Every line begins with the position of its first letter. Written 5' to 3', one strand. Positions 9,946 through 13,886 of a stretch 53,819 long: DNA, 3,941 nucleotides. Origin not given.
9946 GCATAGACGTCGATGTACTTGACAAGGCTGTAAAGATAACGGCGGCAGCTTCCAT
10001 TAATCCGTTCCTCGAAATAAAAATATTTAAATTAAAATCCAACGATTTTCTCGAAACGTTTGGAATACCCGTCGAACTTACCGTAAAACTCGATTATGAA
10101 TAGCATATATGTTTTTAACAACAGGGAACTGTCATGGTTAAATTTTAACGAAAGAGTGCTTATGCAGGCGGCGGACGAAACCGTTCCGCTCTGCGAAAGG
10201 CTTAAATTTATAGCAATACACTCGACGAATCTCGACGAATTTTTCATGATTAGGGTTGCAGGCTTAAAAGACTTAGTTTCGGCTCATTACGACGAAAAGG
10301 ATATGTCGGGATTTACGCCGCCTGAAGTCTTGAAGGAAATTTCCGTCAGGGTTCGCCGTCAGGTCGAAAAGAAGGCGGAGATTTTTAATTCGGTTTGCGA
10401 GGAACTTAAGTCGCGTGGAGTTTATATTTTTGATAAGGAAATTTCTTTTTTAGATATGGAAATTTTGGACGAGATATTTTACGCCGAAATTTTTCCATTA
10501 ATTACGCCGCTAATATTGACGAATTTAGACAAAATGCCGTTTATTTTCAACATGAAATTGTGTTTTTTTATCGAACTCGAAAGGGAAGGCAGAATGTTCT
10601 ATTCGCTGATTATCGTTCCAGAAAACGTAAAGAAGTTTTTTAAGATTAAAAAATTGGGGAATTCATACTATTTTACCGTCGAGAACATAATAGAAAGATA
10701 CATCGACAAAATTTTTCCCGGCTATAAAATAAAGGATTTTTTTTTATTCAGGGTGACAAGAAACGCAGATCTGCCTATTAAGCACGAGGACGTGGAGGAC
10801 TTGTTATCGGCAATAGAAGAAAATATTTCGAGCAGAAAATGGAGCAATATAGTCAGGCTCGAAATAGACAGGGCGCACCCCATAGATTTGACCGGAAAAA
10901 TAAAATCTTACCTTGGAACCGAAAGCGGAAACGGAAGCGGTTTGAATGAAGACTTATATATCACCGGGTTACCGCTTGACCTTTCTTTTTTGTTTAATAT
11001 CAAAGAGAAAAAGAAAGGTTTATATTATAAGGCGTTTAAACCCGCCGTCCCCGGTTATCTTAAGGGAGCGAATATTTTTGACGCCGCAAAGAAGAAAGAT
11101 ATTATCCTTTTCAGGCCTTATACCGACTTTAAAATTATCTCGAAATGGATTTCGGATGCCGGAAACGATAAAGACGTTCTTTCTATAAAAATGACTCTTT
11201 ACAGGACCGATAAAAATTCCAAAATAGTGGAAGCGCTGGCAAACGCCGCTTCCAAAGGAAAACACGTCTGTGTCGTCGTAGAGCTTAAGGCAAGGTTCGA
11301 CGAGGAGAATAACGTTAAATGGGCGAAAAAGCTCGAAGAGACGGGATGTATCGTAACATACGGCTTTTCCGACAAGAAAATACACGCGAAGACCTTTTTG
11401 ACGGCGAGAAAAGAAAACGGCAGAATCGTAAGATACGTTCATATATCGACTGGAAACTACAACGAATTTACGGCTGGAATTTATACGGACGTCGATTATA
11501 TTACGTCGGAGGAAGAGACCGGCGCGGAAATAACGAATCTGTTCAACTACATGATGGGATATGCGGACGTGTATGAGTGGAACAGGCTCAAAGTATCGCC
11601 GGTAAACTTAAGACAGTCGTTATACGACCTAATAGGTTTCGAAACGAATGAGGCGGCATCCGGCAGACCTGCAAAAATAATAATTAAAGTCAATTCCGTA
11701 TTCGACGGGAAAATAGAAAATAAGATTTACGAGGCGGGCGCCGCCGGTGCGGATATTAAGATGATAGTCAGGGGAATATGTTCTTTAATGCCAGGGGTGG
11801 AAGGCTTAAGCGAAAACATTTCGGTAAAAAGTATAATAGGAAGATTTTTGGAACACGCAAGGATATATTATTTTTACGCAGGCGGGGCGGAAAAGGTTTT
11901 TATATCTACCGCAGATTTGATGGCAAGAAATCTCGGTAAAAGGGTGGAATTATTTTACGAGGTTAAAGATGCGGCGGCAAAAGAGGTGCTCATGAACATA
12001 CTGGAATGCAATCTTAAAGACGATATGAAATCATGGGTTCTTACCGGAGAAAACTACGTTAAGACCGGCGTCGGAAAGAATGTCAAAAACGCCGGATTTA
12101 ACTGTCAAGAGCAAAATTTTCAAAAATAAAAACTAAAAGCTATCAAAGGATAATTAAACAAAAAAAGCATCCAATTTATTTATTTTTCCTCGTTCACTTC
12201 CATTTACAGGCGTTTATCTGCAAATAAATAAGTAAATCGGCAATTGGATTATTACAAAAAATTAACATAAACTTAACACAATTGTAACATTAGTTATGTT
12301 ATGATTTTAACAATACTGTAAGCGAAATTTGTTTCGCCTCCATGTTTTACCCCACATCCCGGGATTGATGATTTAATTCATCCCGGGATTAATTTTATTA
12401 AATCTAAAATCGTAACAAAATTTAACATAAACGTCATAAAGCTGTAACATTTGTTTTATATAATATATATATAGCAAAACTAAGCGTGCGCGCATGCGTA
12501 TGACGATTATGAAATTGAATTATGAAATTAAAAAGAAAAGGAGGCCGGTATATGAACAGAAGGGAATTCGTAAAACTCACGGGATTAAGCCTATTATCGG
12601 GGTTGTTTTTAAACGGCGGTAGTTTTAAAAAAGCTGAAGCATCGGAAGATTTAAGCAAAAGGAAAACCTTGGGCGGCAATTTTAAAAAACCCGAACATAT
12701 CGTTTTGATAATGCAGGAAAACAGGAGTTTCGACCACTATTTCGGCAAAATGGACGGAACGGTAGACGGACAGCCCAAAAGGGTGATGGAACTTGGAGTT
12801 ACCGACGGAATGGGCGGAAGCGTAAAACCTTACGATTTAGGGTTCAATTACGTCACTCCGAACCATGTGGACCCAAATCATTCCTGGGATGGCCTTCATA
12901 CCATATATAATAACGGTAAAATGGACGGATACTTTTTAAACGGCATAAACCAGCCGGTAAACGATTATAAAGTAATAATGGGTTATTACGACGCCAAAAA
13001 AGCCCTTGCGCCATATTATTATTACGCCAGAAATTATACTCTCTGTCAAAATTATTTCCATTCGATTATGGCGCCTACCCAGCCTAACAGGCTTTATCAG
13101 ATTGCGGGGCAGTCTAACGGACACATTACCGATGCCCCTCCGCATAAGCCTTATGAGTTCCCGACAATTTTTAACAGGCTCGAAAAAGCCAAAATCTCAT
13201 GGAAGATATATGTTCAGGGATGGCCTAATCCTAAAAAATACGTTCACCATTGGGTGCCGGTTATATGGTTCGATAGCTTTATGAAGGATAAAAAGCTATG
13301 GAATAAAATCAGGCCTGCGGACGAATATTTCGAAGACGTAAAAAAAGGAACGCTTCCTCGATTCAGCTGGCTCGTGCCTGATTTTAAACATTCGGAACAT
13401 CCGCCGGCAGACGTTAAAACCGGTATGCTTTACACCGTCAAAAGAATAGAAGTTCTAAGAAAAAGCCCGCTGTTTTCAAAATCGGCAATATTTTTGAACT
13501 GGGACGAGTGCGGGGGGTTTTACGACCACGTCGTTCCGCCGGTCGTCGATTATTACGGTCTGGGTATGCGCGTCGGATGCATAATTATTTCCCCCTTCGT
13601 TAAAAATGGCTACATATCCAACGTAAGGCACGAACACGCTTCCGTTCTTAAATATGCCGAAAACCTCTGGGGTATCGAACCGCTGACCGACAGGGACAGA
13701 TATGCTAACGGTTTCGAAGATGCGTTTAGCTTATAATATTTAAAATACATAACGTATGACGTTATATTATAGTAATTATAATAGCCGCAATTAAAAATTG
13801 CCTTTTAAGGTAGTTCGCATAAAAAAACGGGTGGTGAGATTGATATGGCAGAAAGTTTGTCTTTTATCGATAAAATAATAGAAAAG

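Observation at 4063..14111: Paralogous small Cys-rich (zinc-ribbon-like) domain in two Pho-box operons: a possibly undescribed family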

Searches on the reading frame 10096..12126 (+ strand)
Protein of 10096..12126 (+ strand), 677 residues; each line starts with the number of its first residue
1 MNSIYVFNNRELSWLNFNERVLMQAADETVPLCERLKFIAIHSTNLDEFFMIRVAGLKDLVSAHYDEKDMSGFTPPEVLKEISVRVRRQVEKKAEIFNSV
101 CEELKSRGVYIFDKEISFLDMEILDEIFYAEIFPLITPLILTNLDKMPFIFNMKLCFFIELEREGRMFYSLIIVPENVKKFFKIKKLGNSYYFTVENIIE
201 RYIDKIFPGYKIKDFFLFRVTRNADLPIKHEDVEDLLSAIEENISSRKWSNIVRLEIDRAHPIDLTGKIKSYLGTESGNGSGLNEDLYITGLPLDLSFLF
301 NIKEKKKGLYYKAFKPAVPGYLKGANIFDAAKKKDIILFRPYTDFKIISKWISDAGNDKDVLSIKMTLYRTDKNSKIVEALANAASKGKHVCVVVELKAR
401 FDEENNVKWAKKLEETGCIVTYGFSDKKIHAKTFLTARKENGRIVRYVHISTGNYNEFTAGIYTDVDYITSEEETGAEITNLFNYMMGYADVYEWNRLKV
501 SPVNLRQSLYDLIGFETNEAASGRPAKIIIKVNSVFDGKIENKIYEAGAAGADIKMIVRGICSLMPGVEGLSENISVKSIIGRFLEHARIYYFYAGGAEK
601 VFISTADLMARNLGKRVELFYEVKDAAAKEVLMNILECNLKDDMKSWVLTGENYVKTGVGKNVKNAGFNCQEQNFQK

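Call 46: list_cluster_members(proteins=[window:10096-12126:+, P0001, P0017, P0019, P0027, P0028, window:24665-26095:+])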
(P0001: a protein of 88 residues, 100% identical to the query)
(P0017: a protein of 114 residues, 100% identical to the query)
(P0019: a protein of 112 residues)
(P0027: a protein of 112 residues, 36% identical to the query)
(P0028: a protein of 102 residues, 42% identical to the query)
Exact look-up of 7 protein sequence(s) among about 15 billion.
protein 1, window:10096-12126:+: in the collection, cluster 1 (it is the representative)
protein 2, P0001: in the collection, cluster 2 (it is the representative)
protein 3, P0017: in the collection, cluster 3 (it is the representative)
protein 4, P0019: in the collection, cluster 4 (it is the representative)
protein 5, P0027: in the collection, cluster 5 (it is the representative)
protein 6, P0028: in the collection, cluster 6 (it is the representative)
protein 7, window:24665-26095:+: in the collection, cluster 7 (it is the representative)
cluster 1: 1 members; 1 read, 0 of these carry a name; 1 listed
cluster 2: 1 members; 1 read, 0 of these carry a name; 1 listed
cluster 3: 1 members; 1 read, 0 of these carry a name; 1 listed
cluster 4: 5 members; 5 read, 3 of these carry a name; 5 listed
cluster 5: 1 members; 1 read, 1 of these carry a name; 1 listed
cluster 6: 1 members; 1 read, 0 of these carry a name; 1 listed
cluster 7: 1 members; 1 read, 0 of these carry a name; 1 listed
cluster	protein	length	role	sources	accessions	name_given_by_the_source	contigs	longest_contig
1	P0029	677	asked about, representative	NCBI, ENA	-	-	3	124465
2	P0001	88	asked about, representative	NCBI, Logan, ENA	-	-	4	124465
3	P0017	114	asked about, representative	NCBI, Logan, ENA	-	-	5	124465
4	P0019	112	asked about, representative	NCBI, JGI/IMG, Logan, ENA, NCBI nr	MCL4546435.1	MAG: hypothetical protein M1576_01675 [Deltaproteobacteria bacterium] | hypothetical protein | hypothetical protein [Deltaproteobacteria bacterium]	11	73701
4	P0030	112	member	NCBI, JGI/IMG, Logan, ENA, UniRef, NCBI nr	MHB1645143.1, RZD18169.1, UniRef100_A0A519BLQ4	MAG: hypothetical protein EVG15_07510 [Candidatus Acididesulfobacter diazotrophicus] | hypothetical protein | Uncharacterized protein n=1 Tax=Candidatus Acididesulfobacter diazotrophicus ...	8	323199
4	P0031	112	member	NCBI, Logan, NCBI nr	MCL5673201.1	MAG: hypothetical protein M1407_01085 [Deltaproteobacteria bacterium] | hypothetical protein [Deltaproteobacteria bacterium]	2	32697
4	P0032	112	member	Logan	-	-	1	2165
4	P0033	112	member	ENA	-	-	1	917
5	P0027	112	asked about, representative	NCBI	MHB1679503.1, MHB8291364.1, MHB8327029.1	MAG: hypothetical protein ACYCTB_03200 [bacterium]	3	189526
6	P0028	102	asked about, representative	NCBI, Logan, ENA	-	-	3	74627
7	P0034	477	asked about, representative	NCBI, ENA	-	-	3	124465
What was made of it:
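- Acididesulfobacter diazotrophicus (call 46).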

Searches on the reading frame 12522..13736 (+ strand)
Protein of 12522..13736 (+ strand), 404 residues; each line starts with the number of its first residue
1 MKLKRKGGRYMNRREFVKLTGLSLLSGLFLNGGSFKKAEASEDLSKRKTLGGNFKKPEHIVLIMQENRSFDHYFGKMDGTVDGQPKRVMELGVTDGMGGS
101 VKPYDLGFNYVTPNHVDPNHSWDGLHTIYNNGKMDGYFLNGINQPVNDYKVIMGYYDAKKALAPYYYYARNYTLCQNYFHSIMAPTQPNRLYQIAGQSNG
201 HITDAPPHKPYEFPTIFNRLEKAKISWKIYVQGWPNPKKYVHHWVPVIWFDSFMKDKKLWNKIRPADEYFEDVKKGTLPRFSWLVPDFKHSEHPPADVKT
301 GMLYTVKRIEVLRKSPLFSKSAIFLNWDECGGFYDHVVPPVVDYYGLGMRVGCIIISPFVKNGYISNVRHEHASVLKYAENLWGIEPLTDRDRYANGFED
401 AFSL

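Call 4: search_protein_families(library=pfam, proteins=[window:12522-13736:+], max_evalue=1)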
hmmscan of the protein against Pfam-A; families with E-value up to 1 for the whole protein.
window:12522-13736:+ (404 aa): 2 families
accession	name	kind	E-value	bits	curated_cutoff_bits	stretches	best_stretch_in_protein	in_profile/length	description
PF04185.19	Phosphoesterase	-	1.2e-76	258.6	23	1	58-385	2-355/356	Phosphoesterase family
PF00701.28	DHDPS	-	0.75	8.9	22.1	0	156-202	97-143/289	Dihydrodipicolinate synthetase family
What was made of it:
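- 12522..13736 (+): Phosphoesterase (PF04185, PLC/acid-phosphatase family) with a twin-arginine-like N-terminus. It lies upstream of ORF B. Pfam E 1.2e-76 (call 4).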

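Call 39: search_protein_families(library=ncbifam, proteins=[window:12522-13736:+], max_evalue=0.00001)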
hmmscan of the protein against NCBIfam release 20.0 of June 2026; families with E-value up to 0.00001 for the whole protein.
window:12522-13736:+ (404 aa): 2 families
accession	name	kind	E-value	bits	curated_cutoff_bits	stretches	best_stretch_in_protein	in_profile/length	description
TIGR03396.1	PC_PLC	equivalog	3.6e-60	204.2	580.25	1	12-341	2-349/688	phosphocholine-specific phospholipase C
TIGR03397.1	acid_phos_Burk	subfamily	1.9e-31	109.8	362.75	1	207-389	259-456/483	acid phosphatase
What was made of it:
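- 12522..13736 (+): NCBIfam PC_PLC and acid_phos_Burk match below their cut-offs (call 39).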
